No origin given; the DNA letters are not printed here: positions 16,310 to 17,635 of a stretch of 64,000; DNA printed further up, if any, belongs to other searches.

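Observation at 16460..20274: Compact type IV (modification-dependent) restriction island: EVE-Mrr fusion + GmrSD + stand-alone DnaQ-like exonuclease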

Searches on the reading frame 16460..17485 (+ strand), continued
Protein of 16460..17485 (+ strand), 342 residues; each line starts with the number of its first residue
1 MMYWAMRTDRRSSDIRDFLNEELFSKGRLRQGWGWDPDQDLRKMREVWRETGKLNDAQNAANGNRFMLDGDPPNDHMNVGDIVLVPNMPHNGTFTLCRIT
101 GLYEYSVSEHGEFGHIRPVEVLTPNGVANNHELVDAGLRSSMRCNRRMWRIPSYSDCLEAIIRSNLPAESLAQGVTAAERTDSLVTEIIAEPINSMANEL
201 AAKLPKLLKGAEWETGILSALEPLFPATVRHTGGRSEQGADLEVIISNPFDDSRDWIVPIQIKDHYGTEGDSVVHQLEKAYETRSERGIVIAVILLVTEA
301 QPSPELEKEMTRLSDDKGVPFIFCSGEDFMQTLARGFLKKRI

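Call 87: search_dna_similar(query=window:16460-17485:+, collection=plasmids, mode=protein, max_rows=10, max_evalue=0.001)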
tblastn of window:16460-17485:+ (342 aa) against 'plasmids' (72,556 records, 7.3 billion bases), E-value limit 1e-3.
Records with a match: 1; places in all: 1; records where one place covers at least 80% of the query: 1.
Best place of each record, by identity: <60% 1.
By first word of the organism name: Nitrosococcus 1.
By predicted mobility (MOB-suite, as given by PLSDB): non-mobilizable 1.
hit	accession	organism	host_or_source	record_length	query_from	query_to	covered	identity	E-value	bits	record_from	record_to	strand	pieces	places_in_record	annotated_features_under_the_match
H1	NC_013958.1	Nitrosococcus halophilus Nc 4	-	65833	3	342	99%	31.1%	5e-43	166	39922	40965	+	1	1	restriction endonuclease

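Call 88: search_dna_similar(query=window:16460-17485:+, collection=phages, mode=protein, max_rows=10, max_evalue=0.001)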
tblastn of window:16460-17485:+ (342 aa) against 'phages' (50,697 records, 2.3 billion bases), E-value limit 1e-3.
No match.

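Call 89: get_annotated_region(hit=H1, flank=7000)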
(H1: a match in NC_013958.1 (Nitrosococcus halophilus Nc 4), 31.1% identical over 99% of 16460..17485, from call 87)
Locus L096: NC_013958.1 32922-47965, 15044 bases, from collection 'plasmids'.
description: Nitrosococcus halophilus Nc 4 plasmid pNHAL01, complete sequence
organism: Nitrosococcus halophilus Nc 4 (NCBI taxid 472759)
taxonomy: Bacteria; Pseudomonadota; Gammaproteobacteria; Chromatiales; Chromatiaceae; Nitrosococcus; Nitrosococcus halophilus; Nitrosococcus halophilus Nc 4
host: -; source: -; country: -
typing (MOB-suite, as given by PLSDB): non-mobilizable; replicon rep_cluster_1655
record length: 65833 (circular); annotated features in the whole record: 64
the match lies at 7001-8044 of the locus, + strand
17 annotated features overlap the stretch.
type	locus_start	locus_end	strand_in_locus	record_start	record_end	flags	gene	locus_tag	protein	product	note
CDS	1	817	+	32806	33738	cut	-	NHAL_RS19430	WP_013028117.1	tyrosine-type recombinase/integrase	GO:0015074 - DNA integration [Evidence IEA]; GO:0006310 - DNA recombination [Evidence IEA]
CDS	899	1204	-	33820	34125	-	-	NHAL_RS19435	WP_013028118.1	hypothetical protein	-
CDS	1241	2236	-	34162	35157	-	-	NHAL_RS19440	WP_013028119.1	tyrosine-type recombinase/integrase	GO:0015074 - DNA integration [Evidence IEA]; GO:0006310 - DNA recombination [Evidence IEA]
CDS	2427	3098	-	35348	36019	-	-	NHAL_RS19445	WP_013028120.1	hypothetical protein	-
CDS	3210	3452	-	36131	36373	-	-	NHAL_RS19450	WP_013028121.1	hypothetical protein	-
CDS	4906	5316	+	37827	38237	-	-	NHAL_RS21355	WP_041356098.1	hypothetical protein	-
CDS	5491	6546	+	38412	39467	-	-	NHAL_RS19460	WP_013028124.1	DNA-binding protein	-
CDS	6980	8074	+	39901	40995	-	-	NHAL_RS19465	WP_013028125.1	restriction endonuclease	-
CDS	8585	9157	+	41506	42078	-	-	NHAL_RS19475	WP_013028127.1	hypothetical protein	-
CDS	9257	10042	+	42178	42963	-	-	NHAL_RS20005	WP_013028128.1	nucleotide-binding protein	-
CDS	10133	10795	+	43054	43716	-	-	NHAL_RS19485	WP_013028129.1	hypothetical protein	-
CDS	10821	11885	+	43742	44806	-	-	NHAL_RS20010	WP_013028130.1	HNH endonuclease signature motif containing protein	-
CDS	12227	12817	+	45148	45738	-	-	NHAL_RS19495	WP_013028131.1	hypothetical protein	-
CDS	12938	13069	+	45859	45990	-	-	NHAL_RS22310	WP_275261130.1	hypothetical protein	-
CDS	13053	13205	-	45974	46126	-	-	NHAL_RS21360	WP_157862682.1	hypothetical protein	-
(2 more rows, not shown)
